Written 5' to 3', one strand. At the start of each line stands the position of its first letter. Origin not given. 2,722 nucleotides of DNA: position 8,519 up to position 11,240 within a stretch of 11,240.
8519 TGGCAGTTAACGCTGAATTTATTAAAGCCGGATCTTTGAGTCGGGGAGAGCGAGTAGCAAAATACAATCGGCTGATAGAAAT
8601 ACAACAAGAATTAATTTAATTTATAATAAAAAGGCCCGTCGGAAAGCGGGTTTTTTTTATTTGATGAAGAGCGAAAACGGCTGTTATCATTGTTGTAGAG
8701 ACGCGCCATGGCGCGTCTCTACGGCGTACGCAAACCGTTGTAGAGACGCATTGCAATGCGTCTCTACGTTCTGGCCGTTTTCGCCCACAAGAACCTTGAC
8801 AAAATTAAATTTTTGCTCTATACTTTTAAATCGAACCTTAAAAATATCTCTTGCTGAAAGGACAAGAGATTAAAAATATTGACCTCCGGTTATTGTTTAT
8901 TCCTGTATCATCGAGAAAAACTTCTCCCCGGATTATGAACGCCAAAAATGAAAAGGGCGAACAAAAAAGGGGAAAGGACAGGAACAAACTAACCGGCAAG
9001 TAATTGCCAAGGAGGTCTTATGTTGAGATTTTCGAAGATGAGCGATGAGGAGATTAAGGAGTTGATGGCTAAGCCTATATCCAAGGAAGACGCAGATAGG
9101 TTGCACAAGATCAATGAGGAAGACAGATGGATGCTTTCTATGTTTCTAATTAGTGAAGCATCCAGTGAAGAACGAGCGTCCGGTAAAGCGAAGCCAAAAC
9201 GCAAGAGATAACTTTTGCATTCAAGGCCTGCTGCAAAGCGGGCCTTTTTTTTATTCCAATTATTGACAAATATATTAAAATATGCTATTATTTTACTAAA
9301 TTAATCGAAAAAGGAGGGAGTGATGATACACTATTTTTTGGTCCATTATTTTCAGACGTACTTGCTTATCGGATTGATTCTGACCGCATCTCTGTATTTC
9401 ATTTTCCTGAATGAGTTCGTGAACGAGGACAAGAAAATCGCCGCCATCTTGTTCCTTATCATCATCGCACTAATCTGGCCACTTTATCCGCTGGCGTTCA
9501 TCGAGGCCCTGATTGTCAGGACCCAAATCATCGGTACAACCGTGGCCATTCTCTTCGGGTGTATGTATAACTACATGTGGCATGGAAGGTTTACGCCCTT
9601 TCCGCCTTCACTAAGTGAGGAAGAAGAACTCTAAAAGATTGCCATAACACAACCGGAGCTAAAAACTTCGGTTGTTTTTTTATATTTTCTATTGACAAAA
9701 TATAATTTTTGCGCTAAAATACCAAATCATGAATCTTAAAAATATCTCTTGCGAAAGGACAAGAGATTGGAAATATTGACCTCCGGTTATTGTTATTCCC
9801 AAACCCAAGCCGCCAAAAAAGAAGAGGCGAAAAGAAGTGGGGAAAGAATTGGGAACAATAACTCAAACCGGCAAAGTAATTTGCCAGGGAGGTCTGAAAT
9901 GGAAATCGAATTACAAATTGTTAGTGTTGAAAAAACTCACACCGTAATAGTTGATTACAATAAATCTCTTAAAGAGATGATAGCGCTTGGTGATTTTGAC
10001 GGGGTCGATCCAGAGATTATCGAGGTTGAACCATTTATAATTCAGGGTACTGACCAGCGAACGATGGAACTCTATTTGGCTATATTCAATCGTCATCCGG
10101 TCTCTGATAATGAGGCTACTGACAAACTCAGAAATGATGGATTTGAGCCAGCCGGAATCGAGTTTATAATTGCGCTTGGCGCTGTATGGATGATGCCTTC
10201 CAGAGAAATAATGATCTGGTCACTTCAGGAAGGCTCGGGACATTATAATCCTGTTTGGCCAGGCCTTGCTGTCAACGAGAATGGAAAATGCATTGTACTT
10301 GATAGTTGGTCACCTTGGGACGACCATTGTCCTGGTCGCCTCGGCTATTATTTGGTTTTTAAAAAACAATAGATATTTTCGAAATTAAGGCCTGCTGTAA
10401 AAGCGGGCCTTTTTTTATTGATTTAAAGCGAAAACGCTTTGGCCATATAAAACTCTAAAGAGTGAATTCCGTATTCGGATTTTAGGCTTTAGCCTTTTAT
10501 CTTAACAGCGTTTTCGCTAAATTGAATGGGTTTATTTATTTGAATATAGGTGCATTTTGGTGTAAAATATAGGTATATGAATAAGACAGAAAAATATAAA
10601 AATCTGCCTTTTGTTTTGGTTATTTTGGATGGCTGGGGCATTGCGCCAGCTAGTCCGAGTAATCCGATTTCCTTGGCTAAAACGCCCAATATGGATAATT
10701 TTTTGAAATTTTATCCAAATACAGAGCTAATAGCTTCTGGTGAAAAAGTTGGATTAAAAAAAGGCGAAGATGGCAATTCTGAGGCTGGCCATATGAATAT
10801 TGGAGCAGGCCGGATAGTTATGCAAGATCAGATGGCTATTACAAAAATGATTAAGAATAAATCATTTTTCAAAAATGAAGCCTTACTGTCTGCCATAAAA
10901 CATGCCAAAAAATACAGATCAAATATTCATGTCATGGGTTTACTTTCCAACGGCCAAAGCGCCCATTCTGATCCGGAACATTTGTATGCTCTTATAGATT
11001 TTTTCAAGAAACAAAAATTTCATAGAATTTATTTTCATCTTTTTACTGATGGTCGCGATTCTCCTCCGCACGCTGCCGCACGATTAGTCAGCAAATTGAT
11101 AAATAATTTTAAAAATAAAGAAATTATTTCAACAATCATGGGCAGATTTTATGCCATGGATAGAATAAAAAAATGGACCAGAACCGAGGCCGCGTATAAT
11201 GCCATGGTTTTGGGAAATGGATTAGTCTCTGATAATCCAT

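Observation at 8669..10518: Three-cassette accessory island inserted between eno and gpmI, bounded by related clamped palindromic elements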

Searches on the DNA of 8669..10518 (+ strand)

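Call 66: search_rna_families(sources=[L163, L081, L002, L001, L083], threshold=evalue, max_evalue=0.1, show_alignments=2)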
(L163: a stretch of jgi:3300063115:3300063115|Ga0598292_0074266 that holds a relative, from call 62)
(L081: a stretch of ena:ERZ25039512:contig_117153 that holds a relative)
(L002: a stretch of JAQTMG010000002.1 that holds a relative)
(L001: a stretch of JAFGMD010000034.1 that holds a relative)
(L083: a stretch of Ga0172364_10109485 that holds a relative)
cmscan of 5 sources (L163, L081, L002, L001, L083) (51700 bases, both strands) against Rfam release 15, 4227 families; matches with E-value up to 0.1: 1.
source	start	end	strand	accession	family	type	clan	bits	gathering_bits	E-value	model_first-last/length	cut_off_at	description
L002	18467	18696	-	RF03532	SQ2397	Cis-reg;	-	31.9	100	0.086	1-243/243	no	Cis-regulator of HTH transcription factor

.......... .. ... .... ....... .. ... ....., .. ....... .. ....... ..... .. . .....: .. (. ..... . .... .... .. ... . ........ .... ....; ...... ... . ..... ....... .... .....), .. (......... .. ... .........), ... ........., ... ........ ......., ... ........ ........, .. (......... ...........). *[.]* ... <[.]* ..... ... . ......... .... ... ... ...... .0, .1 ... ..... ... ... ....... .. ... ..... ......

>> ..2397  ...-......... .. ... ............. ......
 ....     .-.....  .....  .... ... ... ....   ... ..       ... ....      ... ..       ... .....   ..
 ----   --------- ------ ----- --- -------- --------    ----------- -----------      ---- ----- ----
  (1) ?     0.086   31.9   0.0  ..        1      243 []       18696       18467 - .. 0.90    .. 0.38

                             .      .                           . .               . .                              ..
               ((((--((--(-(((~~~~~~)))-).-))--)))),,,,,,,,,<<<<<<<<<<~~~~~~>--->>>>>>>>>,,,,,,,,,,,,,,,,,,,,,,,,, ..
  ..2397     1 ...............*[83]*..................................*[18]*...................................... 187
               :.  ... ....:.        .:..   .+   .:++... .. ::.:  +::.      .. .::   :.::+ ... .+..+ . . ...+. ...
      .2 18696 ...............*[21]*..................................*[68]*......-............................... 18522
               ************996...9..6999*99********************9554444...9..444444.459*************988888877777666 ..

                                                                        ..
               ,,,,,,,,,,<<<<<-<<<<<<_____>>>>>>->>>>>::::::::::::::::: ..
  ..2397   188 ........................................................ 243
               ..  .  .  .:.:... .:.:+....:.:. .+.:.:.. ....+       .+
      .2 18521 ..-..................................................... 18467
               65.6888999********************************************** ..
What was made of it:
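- On Any Rfam RNA family (leader or E elements): Nothing was found in the relatives either (call 66).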

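Call 87: search_dna_similar(query=window:8669-10518:+, collection=phages, mode=distant, max_rows=8)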
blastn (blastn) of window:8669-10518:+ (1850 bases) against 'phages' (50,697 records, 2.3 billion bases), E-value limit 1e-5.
No match.
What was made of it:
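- Tried and rejected: blastn against phage records gave no match (call 87).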

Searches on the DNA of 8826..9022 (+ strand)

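Call 73: build_rna_model(alignment_id=A7)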
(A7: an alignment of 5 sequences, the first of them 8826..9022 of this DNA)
Model R1 built from alignment A7 (5 sequences, 212 columns); structure: RNAalifold consensus.
model positions 177; base pairs 38; branch points 2; effective number of sequences 1.16; information 0.59 bits per position. Calibrated on 0.2 Mb of random sequence (short: E-values are rough).
structure used (alignment columns):
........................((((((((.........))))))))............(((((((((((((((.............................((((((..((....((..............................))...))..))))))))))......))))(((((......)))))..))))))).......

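Call 74: search_with_rna_model(model_id=R1, sources=[window, L001, L002, L003, L004, L005, L006, L007, L008, L009, L010, L011, L081, L082, L083, L084, L085, L086, L087, L088, L089, L090, L091, L092, L093, L094, L095, L096, L097, L163, L012, L017, L019, L020, L022, L023, L026, L030, L033, L037, L038, L046, L048, L058, L072, L074, L077, L079], max_evalue=1)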
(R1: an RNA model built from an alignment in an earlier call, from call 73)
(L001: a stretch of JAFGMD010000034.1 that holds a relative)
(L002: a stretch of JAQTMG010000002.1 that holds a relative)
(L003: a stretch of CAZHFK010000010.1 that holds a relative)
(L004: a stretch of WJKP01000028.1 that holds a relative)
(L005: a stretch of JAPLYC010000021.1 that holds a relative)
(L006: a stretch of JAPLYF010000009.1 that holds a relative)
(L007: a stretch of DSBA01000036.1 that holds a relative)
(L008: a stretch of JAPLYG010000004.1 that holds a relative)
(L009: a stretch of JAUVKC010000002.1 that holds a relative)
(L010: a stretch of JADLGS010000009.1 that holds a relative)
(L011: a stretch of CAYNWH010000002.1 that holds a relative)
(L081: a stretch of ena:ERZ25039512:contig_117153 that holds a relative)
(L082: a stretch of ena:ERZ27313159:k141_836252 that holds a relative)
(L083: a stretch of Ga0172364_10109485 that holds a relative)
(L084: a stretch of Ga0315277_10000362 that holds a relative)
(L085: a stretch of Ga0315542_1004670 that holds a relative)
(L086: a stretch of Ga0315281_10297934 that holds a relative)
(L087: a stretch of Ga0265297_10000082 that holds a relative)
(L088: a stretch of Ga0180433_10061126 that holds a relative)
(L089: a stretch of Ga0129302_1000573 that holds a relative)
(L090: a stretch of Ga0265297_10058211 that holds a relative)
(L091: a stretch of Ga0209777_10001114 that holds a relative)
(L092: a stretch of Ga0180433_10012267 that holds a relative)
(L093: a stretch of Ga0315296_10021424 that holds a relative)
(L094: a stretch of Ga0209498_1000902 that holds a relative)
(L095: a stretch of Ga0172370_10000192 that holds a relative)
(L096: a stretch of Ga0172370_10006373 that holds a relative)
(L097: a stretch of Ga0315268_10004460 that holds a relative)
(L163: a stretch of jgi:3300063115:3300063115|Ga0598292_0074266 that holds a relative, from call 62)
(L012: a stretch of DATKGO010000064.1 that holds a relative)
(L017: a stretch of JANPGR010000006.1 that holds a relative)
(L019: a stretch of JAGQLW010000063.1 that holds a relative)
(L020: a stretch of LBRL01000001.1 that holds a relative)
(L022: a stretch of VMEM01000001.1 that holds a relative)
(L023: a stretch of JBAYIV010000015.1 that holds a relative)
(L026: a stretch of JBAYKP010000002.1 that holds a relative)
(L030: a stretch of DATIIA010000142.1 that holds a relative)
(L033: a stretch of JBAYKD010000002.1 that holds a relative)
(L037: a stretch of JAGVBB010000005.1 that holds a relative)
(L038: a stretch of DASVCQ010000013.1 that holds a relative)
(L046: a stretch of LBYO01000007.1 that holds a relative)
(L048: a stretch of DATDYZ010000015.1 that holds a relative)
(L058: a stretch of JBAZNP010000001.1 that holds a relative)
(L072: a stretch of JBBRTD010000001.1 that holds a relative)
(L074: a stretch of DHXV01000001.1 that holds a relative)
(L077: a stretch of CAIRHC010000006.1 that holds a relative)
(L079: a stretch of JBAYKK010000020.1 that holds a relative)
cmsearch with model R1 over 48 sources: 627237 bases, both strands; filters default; matches with E-value up to 1: 14.
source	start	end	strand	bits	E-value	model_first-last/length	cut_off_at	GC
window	9722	9900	+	199.5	1.8e-43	1-177/177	no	0.4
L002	11432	11609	+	196.3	9.8e-43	1-177/177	no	0.39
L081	4565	4744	+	195.5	1.5e-42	1-177/177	no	0.39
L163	405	604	+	179.6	7.2e-39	1-177/177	no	0.38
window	8826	9023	+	175.7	5.7e-38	1-177/177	no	0.38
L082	75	272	+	175.7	5.7e-38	1-177/177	no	0.38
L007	10316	10439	-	20.9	0.042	1-177/177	no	0.37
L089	8316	8439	-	20.9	0.042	1-177/177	no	0.37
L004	9198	9416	-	17.1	0.3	1-177/177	no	0.36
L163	1556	1579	+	16.7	0.38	1-24/177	3'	0.17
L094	8213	8275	+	16.6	0.4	1-177/177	no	0.22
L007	18369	18431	+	16.6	0.4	1-177/177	no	0.22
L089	16369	16431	+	16.6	0.4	1-177/177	no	0.22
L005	17119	17194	-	15.1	0.89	1-177/177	no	0.3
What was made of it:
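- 8825..9019 (+): Leader copy 1, a 5' UTR of about 195 nt. It has a 5' hairpin at 8846-8870. The anti-SD GACCUCC (8881-8887) pairs with the SD GGAGGUC (9011-9017). CM score 176 bits (call 74).
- Tried and rejected: A covariance model over 627 kb of related loci found only the known copies (call 74).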

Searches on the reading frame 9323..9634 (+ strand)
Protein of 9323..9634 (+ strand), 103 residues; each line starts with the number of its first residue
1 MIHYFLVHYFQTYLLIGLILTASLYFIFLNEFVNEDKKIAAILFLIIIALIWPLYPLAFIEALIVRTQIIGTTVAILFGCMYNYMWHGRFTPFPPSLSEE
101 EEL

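Call 10: search_protein_families(library=pfam, proteins=[window:9323-9634:+], max_evalue=0.1)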
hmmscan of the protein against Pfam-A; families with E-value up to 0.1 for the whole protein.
window:9323-9634:+ (103 aa): 0 families

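Call 59: search_protein_families(library=phrogs, proteins=[window:9323-9634:+], max_evalue=0.01)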
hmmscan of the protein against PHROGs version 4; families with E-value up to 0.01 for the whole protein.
window:9323-9634:+ (103 aa): 0 families

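Call 60: search_protein_families(library=padloc, proteins=[window:9323-9634:+], max_evalue=0.01)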
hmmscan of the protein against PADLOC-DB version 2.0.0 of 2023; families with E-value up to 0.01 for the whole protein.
window:9323-9634:+ (103 aa): 0 families

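Call 61: find_homologous_proteins(query=window:9323-9634:+, max_evalue=0.01)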
Query window:9323-9634:+ (103 aa): 2 proteins with E <= 0.01 among 27 candidates.
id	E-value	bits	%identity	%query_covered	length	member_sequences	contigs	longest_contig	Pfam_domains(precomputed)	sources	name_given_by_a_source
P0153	3.6e-60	219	100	100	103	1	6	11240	-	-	-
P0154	1.2e-39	153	77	89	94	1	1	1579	-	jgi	jgi:hypothetical protein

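Call 62: find_encoding_contigs(protein=P0154, flank=10000, max_places=6)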
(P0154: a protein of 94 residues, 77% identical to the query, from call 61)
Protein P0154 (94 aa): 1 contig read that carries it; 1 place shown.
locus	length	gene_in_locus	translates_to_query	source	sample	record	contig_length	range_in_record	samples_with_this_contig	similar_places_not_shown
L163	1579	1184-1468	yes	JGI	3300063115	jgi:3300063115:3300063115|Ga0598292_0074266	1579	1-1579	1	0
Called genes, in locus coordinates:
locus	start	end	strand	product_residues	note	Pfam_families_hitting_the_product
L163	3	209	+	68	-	?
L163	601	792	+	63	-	-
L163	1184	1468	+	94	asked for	-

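Call 100: search_protein_families(library=ncbifam, proteins=[window:9323-9634:+], max_evalue=0.01)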
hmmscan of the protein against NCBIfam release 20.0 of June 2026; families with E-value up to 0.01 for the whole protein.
window:9323-9634:+ (103 aa): 0 families

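Call 103: find_encoding_contigs(protein=window:9323-9634:+, flank=6000, max_places=10)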
Protein window:9323-9634:+ (103 aa): 5 contigs read that carry it; 5 places shown.
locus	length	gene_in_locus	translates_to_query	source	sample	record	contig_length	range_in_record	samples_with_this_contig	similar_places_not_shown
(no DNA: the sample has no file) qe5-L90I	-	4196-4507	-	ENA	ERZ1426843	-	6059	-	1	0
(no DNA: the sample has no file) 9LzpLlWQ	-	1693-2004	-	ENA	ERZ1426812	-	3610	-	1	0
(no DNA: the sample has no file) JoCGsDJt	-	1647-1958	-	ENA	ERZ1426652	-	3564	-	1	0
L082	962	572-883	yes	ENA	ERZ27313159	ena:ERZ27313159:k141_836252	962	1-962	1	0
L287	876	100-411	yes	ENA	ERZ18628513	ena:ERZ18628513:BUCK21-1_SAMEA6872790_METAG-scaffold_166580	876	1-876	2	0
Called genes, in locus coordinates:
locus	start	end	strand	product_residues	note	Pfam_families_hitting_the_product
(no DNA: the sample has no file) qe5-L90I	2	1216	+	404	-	?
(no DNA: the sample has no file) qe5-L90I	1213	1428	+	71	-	-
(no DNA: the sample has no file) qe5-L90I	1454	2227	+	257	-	PF04402:SIMPL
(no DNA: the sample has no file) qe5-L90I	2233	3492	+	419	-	PF03952:Enolase_N, PF00113:Enolase_C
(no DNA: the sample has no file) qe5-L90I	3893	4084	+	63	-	-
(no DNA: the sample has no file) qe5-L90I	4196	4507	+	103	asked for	-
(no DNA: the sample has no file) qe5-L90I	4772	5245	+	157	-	-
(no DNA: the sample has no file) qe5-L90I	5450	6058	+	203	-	?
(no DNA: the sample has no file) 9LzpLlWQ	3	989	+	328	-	?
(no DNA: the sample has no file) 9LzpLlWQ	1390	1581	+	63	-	-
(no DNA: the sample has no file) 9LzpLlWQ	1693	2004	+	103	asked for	-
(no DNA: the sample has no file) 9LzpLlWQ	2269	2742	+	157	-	-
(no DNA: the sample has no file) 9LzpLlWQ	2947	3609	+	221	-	?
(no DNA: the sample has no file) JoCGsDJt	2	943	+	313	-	?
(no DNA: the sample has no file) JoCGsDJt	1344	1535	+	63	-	-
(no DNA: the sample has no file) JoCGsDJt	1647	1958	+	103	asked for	-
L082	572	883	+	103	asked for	-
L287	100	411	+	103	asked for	-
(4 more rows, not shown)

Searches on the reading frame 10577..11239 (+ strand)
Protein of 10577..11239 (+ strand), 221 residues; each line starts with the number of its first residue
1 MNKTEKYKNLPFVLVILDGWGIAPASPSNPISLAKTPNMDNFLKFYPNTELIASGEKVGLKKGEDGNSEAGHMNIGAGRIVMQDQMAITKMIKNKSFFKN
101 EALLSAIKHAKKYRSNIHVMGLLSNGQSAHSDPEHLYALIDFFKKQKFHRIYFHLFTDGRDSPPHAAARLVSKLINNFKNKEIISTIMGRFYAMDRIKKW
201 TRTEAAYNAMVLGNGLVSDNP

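Call 10: search_protein_families(library=pfam, proteins=[window:10577-11239:+], max_evalue=0.1)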
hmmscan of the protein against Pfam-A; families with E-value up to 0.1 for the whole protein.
window:10577-11239:+ (221 aa): 3 families
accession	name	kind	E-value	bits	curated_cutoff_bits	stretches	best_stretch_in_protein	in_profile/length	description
PF06415.18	iPGM_N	-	5.8e-41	140.8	27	1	88-215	1-129/217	BPG-independent PGAM N-terminus (iPGM_N)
PF01676.23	Metalloenzyme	-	7.4e-17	62.1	24.3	1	11-162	2-62/252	Metalloenzyme superfamily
PF07521.17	RMMBL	-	0.05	14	21.6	0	127-147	14-34/63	Zn-dependent metallo-hydrolase RNA specificity domain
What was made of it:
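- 10577..11239 (+): gpmI (2,3-bisphosphoglycerate-independent phosphoglycerate mutase). The conserved right anchor gene; it runs off the contig. iPGM_N E = 6e-41, Metalloenzyme E = 7e-17 (call 10).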
